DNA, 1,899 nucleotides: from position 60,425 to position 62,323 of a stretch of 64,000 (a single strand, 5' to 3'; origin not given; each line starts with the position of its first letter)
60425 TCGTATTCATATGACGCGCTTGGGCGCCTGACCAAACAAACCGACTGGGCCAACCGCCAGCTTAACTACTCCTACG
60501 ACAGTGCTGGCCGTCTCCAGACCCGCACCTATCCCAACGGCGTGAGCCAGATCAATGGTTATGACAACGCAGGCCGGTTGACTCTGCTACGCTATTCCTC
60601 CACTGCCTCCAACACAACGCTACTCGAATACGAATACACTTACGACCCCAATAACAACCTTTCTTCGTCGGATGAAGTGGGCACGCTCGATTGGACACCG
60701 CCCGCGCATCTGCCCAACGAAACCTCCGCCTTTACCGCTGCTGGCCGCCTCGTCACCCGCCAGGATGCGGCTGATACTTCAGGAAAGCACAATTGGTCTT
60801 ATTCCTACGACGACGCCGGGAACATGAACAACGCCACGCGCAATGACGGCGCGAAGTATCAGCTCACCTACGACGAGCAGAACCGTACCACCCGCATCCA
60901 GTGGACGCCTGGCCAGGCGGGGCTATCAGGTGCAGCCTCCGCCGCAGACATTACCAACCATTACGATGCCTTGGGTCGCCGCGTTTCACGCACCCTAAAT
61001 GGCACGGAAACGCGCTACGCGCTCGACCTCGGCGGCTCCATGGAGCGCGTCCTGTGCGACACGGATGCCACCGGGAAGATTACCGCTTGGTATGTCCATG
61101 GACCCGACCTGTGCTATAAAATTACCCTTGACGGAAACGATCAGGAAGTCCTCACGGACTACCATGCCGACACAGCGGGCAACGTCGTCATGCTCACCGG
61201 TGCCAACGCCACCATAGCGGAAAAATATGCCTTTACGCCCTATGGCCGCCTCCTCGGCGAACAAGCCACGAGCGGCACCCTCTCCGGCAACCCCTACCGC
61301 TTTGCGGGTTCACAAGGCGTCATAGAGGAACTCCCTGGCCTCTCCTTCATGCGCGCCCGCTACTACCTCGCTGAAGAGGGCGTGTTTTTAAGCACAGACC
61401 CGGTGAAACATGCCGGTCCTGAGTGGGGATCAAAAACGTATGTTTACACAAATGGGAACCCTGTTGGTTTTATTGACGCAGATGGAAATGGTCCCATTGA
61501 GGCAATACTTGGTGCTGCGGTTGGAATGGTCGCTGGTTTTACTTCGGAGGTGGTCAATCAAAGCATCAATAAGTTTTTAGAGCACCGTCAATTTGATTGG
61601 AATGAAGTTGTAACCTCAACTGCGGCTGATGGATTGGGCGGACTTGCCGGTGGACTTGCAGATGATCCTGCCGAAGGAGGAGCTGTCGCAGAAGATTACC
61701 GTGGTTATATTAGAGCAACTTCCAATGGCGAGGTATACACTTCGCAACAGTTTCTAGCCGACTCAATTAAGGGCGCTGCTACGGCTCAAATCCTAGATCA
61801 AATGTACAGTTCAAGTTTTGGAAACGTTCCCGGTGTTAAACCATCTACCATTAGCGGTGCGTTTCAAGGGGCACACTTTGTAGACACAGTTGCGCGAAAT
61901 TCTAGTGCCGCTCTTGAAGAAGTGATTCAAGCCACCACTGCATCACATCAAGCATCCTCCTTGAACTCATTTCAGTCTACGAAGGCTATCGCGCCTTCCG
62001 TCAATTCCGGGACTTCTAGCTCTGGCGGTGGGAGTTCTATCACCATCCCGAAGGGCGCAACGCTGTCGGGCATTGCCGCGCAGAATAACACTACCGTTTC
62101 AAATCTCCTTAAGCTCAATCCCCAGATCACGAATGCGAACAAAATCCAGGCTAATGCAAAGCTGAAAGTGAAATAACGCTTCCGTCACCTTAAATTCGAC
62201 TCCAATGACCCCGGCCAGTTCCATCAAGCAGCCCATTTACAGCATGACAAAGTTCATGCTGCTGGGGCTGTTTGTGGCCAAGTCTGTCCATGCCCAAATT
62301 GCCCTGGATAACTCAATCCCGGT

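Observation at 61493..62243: RHS tip has glycine-zipper-like hydrophobic segments and no adjacent immunity ORF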

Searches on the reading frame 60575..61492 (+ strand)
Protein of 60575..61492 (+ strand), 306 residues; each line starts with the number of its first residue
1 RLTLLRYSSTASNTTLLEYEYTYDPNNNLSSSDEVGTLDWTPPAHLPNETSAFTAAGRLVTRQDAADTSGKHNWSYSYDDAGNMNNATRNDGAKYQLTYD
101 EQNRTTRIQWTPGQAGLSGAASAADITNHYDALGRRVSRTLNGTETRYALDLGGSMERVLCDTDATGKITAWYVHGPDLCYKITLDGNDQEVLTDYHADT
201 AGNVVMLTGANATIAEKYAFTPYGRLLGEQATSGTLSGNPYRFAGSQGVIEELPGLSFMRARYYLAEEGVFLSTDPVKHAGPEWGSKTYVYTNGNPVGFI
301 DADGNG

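Call 59: find_homologous_proteins(query=window:60575-61492:+, max_evalue=1e-20)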
Query window:60575-61492:+ (306 aa): 38 proteins with E <= 1e-20 among 5498 candidates.
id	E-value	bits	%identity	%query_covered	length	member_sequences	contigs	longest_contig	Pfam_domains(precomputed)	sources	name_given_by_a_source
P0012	3.8e-82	295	53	93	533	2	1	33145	PF05593.20,PF25023.2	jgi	-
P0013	2.7e-75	272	52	85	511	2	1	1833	PF05593.20,PF25023.2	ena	-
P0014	5.2e-73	265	47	99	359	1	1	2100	PF05593.20,PF25023.2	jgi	jgi:RHS repeat-associated protein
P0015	4.1e-70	255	48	96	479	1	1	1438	PF25023.2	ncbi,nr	ncbi:MAG: hypothetical protein KDD44_12070, partial [Bdellovibrionales bacterium]|nr:hypothetical pr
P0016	7.4e-69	251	46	94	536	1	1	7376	PF01476.27,PF25023.2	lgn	-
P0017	1.2e-68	251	53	80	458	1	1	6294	PF05593.20,PF25023.2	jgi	jgi:RHS repeat-associated protein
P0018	7.6e-66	241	57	67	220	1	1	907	-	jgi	jgi:RHS repeat-associated protein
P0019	1.3e-65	241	56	72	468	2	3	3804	-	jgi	-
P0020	1.4e-65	240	56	75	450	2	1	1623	PF05593.20,PF25023.2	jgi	jgi:RHS repeat-associated protein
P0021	8.7e-64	235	53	76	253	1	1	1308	-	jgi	jgi:RHS repeat-associated protein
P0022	9.2e-64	234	46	99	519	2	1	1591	PF05593.20,PF25023.2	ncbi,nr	ncbi:MAG: hypothetical protein EBU46_18365, partial [Nitrosomonadaceae bacterium]|nr:hypothetical pr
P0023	6.7e-62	228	54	69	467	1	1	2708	PF01551.30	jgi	jgi:RHS repeat-associated protein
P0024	1.5e-61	227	52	69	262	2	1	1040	-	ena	-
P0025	1.8e-59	220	49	72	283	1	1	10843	-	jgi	jgi:RHS repeat-associated protein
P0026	1.6e-57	214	50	72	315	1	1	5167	-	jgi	jgi:RHS repeat-associated protein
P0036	6.4e-48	182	57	51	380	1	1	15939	-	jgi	-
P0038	4.0e-43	167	54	49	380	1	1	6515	PF01476.27,PF23473.2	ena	-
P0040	5.0e-42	163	56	49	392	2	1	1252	PF01476.27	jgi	jgi:RHS repeat-associated protein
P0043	7.5e-36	143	53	44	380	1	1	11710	PF01476.27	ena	-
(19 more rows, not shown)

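Call 62: find_encoding_contigs(protein=P0043, flank=6000, max_places=2)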
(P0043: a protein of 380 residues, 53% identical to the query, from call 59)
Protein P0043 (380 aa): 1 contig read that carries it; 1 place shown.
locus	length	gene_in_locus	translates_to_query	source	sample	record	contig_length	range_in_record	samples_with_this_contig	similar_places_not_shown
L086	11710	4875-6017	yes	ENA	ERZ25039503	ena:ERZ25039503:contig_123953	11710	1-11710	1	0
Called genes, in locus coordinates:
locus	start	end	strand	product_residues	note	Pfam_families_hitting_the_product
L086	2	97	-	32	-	?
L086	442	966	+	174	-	-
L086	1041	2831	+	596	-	PF13385:Laminin_G_3, PF05593:RHS_repeat (faint)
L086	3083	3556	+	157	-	PF05593:RHS_repeat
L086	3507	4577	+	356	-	PF05593:RHS_repeat (weak), PF25023:TEN_YD-shell (weak), PF05593:RHS_repeat (weak)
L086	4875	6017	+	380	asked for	PF01476:LysM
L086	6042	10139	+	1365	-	PF13927:Ig_3, PF18884:TSP3_bac (faint), PF00059:Lectin_C (weak), PF17803:Cadherin_4 (weak), PF17963:Big_9 (weak)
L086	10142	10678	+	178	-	PF17803:Cadherin_4, PF17892:Cadherin_5, PF17963:Big_9, PF17803:Cadherin_4 (weak)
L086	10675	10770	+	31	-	-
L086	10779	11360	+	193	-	-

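Call 63: find_encoding_contigs(protein=P0036, flank=6000, max_places=2)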
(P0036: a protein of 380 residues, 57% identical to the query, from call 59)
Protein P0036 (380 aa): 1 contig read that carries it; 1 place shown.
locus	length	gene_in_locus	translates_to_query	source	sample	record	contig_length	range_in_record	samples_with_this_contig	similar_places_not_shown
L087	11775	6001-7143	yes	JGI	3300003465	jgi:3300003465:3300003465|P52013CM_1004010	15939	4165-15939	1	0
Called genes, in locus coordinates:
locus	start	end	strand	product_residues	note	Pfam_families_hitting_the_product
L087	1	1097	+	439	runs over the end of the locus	PF01839:FG-GAP (faint), PF13517:FG-GAP_3 (weak)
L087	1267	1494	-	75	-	-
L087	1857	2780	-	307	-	PF06574:FAD_syn, PF01687:Flavokinase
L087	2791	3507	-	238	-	PF01509:TruB_N, PF16198:TruB_C_2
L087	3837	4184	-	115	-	-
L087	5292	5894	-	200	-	-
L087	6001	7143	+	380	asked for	-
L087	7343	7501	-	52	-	PF01850:PIN (weak)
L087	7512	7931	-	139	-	-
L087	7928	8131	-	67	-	-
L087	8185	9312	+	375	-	-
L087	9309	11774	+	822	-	?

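Call 64: find_encoding_contigs(protein=P0016, flank=6000, max_places=2)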
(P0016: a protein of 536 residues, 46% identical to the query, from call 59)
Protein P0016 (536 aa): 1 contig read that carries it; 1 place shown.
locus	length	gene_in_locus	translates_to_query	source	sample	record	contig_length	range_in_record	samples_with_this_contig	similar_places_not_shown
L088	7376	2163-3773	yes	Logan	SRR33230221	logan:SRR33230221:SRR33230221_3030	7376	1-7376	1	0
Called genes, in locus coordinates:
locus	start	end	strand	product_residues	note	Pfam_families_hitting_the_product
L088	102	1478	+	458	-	-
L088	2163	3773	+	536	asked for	PF25023:TEN_YD-shell (faint), PF01476:LysM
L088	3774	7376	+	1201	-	?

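Call 65: find_encoding_contigs(protein=P0023, flank=6000, max_places=2)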
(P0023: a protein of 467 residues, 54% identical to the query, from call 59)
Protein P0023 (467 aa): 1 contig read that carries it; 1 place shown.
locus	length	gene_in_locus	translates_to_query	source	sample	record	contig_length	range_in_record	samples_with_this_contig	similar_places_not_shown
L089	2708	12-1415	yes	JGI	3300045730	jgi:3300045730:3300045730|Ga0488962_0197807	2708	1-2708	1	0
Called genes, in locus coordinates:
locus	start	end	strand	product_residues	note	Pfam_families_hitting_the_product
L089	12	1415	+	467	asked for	PF01551:Peptidase_M23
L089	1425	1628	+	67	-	-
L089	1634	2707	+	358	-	?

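Call 66: find_encoding_contigs(protein=P0017, flank=6000, max_places=2)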
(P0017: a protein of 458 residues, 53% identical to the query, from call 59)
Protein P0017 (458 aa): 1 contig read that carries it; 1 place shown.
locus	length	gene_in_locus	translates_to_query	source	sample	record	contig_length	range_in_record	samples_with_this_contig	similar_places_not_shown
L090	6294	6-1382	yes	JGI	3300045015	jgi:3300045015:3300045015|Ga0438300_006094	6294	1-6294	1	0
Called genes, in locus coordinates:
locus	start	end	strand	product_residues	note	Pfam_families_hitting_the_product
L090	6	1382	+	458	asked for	PF05593:RHS_repeat (faint), PF25023:TEN_YD-shell (weak)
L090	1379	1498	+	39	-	-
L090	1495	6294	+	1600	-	?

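Call 67: find_encoding_contigs(protein=P0038, flank=6000, max_places=2)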
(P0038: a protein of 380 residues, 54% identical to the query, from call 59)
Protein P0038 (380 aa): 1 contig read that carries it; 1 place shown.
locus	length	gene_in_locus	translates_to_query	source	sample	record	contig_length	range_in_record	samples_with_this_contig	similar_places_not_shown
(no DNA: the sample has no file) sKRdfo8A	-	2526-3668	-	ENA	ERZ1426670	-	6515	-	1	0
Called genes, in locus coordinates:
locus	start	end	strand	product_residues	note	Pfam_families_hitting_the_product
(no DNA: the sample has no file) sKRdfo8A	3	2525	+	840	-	?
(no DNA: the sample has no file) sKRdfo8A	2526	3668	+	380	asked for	PF23473:LysM3_LYK4_5 (faint), PF01476:LysM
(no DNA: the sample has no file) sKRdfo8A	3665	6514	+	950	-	?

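Call 70: search_protein_families(library=pfam, proteins=[L086:6042-10136:+, L088:3774-7376:+, L090:1495-6294:+, L089:1634-2707:+, L087:8185-9309:+, L087:9309-11774:+], max_evalue=0.001)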
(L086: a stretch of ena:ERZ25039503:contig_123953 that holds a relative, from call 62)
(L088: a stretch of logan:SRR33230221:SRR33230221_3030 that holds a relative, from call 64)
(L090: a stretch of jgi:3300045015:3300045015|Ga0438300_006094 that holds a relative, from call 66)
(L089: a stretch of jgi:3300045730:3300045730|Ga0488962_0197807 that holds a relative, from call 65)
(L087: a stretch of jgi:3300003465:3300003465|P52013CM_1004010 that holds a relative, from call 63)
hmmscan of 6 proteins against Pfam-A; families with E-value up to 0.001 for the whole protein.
L086:6042-10136:+ (1365 aa): 6 families
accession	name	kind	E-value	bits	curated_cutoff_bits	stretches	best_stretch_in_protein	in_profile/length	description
PF18884.5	TSP3_bac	-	6e-15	55.2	25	0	481-496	1-16/22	Bacterial TSP3 repeat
PF13927.12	Ig_3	-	9.2e-09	36.1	30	1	322-390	2-78/78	Immunoglobulin domain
PF00059.27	Lectin_C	-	2.8e-07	31.7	22.6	1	877-947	3-75/107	Lectin C-type domain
PF17803.7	Cadherin_4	-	5.6e-07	30.4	25.1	1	1278-1343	3-71/71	Bacterial cadherin-like domain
PF17963.7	Big_9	-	2.1e-05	25.7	23.6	1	1288-1345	3-60/89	Bacterial Ig domain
PF07679.22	I-set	-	5.8e-05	23.5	23.7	1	322-402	1-88/90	Immunoglobulin I-set domain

L088:3774-7376:+ (1201 aa): 3 families
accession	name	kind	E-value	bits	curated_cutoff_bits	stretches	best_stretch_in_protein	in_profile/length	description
PF18884.5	TSP3_bac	-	1.1e-08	35.2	25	0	627-647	1-21/22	Bacterial TSP3 repeat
PF00059.27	Lectin_C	-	4.1e-05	24.7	22.6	1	888-967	4-78/107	Lectin C-type domain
PF13927.12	Ig_3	-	8.5e-05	23.4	30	1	329-395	3-78/78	Immunoglobulin domain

L090:1495-6294:+ (1600 aa): 7 families
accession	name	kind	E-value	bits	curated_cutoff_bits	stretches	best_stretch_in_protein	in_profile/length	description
PF13385.13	Laminin_G_3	-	2.7e-31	109.2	27.6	1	68-225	3-151/151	Concanavalin A-like lectin/glucanases superfamily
PF18884.5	TSP3_bac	-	3e-26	91.3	25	3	731-746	1-16/22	Bacterial TSP3 repeat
PF10102.14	DUF2341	-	1.4e-19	70.7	23.4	1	450-530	3-83/84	Domain of unknown function (DUF2341)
PF02210.31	Laminin_G_2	-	1.4e-07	32.4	22.9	1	122-214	26-123/126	Laminin G domain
PF05593.20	RHS_repeat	-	2.1e-06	28.4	22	1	818-850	1-33/38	RHS Repeat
PF00354.24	Pentaxin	-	8.5e-06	26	25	1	68-238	9-175/194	Pentaxin family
PF00059.27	Lectin_C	-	1.8e-05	25.9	22.6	1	1317-1403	2-93/107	Lectin C-type domain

L089:1634-2707:+ (358 aa): 0 families

L087:8185-9309:+ (375 aa): 0 families

L087:9309-11774:+ (822 aa): 5 families
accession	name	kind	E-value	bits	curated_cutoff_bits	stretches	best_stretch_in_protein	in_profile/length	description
PF13385.13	Laminin_G_3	-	1.3e-44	152.4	27.6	2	312-475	4-151/151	Concanavalin A-like lectin/glucanases superfamily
PF18884.5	TSP3_bac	-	5.3e-07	29.8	25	1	626-646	1-21/22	Bacterial TSP3 repeat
PF05593.20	RHS_repeat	-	0.0001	23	22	1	566-600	1-34/38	RHS Repeat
PF00354.24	Pentaxin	-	0.00021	21.5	25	0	387-477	74-166/194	Pentaxin family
PF02210.31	Laminin_G_2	-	0.0005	21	22.9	0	144-197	27-81/126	Laminin G domain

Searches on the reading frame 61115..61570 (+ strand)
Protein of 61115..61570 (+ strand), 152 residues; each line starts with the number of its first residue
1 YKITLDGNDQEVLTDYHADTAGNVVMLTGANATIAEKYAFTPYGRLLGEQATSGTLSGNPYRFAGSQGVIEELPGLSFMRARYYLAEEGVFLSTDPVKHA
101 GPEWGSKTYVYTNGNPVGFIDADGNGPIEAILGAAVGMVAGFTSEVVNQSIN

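Call 80: search_solved_structures(query=window:61115-61570:+, max_evalue=0.01, show_alignments=3)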
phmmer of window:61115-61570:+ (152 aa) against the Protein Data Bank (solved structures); distinct sequences matched with E-value up to 0.01: 8.
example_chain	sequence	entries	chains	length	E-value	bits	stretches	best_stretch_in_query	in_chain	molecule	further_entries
8qjd_A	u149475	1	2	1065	0.00012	25.4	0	19-122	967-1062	Salmonella bongori Rhs core domain (residues 360-1420)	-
8qjb_A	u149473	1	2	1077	0.00012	25.4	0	19-122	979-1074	T6SS-associated Rhs core domain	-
7pq5_L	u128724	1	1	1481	0.00023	24.5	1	35-124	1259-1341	Tre23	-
8qjc_A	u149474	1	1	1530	0.00033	24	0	19-123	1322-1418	T6SS-associated Rhs core and toxin domain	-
7q97_A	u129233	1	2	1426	0.00067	23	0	40-123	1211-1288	Rhs family protein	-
8fjp_A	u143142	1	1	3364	0.0011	22.3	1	33-143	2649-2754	salivary gland surface protein 1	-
9on3_A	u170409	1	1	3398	0.0027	21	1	19-141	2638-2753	SGS4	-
5kis_B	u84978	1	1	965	0.008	19.5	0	10-139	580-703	RHS2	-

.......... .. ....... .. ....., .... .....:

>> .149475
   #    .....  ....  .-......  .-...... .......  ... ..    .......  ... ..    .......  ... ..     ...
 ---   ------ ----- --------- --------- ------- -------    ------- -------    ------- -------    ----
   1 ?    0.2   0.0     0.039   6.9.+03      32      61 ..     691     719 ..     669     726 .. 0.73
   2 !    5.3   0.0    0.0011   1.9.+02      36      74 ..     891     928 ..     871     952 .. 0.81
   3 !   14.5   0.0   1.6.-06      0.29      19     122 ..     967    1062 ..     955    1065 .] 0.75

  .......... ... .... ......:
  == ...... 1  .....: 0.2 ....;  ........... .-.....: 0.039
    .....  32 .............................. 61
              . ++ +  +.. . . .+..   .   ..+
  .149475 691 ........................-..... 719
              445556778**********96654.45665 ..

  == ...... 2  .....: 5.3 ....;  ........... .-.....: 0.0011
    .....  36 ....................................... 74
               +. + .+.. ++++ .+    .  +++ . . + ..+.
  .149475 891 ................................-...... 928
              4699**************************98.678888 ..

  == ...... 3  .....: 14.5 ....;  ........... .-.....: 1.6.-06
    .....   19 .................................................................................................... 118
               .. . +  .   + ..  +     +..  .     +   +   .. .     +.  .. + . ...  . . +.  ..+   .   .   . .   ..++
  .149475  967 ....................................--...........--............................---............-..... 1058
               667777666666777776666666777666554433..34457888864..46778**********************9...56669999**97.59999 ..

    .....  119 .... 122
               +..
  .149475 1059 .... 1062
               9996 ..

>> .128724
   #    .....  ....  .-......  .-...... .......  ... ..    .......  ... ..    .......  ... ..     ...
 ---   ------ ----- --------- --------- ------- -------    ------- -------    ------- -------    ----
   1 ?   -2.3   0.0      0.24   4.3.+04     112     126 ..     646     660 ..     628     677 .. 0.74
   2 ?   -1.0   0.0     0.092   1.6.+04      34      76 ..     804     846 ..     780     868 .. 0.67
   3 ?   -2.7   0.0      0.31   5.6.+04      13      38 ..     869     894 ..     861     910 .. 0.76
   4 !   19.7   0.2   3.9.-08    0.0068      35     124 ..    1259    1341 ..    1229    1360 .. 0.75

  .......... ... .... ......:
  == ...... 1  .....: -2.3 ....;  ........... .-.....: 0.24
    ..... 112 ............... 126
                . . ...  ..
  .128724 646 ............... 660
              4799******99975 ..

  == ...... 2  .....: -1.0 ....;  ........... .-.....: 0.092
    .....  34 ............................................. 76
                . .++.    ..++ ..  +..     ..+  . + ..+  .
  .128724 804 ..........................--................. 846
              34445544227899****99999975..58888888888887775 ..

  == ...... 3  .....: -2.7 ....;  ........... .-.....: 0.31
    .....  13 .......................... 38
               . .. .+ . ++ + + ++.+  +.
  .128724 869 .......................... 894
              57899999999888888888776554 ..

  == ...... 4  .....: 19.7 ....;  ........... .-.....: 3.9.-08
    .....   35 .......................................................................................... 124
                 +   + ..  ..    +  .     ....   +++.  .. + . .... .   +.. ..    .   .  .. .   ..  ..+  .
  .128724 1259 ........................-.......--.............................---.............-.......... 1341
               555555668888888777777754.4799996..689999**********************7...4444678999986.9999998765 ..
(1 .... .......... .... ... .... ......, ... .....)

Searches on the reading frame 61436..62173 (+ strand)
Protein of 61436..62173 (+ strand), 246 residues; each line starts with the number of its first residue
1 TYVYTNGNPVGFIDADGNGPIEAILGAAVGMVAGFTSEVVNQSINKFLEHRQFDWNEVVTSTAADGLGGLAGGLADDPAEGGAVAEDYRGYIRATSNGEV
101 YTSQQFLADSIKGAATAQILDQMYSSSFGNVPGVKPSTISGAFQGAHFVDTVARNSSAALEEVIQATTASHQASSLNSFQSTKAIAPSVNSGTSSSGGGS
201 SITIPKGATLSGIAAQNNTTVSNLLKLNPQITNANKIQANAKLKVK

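Call 5: search_protein_families(library=pfam, proteins=[window:61493-62173:+], max_evalue=1)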
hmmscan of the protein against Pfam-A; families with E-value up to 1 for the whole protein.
window:61493-62173:+ (227 aa): 1 family
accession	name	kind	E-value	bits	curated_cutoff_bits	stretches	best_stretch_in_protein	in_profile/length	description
PF01476.26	LysM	-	1.7e-07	31.5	20.9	1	184-227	2-43/43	LysM domain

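Call 6: search_protein_families(library=ncbifam, proteins=[window:61493-62173:+], max_evalue=1)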
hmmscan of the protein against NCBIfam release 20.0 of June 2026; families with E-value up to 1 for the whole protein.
window:61493-62173:+ (227 aa): 3 families
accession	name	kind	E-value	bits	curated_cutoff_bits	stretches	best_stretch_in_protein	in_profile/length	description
NF042931.1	SAG1386_EF1546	equivalog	5.1e-06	26.7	80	1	142-221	70-150/158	SAG1386/EF1546 family surface-associated protein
TIGR02899.1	spore_safA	subfamily_domain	0.00017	21.5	67.85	1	187-226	3-42/44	SafA/ExsA family spore coat assembly protein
NF040883.1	amid_act_ActS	equivalog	0.0021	17.4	375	1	169-227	22-79/242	amidase activator ActS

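Call 10: find_homologous_proteins(query=window:61436-62173:+, max_evalue=0.001)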
Query window:61436-62173:+ (246 aa): 5 proteins with E <= 0.001 among 5506 candidates.
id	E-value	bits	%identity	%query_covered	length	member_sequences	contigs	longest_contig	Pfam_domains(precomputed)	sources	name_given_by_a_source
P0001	7.7e-10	57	44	17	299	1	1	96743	PF01476.27,PF23473.2,PF23577.2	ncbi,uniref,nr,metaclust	ncbi:LysM peptidoglycan-binding domain-containing protein [Sulfobacillus thermosulfidooxidans]|unire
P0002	1.3e-9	56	46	24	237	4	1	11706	PF01476.27,PF00570.29,PF23473.2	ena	-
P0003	3.5e-7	48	48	19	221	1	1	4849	PF01476.27,PF00570.29,PF23473.2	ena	-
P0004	5.8e-6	44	46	21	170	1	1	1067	PF01476.27,PF00570.29,PF23473.2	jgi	jgi:LysM repeat protein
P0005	1.3e-4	40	48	21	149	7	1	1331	PF01476.27,PF23473.2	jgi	-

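Call 17: search_solved_structures(query=window:61493-62173:+, max_evalue=10)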
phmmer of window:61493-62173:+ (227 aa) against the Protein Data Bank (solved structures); distinct sequences matched with E-value up to 10: 4.
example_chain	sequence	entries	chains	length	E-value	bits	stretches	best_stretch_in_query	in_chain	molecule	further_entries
4b8v_A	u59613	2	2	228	0.00087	22.4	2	168-220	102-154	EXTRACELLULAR PROTEIN 6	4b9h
11ci_A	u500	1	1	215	0.1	15.7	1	183-226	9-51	Probable cell wall hydrolase LytN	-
4uz2_A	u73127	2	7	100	0.69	13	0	181-210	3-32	CELL WALL-BINDING ENDOPEPTIDASE-RELATED PROTEIN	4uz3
7r1l_A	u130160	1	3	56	0.92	12.5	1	184-226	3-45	Spore coat assembly protein SafA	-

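Call 18: search_protein_families(library=padloc, proteins=[window:61493-62173:+], max_evalue=1)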
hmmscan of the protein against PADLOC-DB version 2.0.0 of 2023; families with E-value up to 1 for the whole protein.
window:61493-62173:+ (227 aa): 0 families

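Call 39: predict_structure(alignment_id=A1)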
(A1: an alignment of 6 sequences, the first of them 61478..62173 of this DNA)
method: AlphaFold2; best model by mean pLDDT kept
length: 232 residues; sequences in the alignment: 6
mean_pLDDT: 46.6   pTM: 0.26
mean pLDDT of the five models: 46.6, 45.9, 44.2, 41.4, 40.0
residues with pLDDT >= 90: 0; 70-90: 41; 50-70: 43; < 50: 148
segments of 3 or more residues with pLDDT < 50: 1-14, 20-25, 28-41, 58-60, 66-68, 80-82, 84-184
pLDDT, mean of each block of 10 residues (from residue 1): 37 48 49 44 53 52 50 54 40 38 31 27 26 30 32 27 27 27 59 80 83 77 76 76
secondary structure, 60 per line:
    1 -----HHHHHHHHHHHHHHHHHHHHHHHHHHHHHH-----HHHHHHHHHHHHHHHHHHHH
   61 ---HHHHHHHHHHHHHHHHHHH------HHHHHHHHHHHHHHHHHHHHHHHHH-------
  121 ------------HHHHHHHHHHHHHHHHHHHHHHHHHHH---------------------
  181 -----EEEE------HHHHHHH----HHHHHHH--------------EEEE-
elements in order: H6-35 H41-60 H64-82 H89-113 H133-159 E186-189 H196-202 H207-213 E228-231
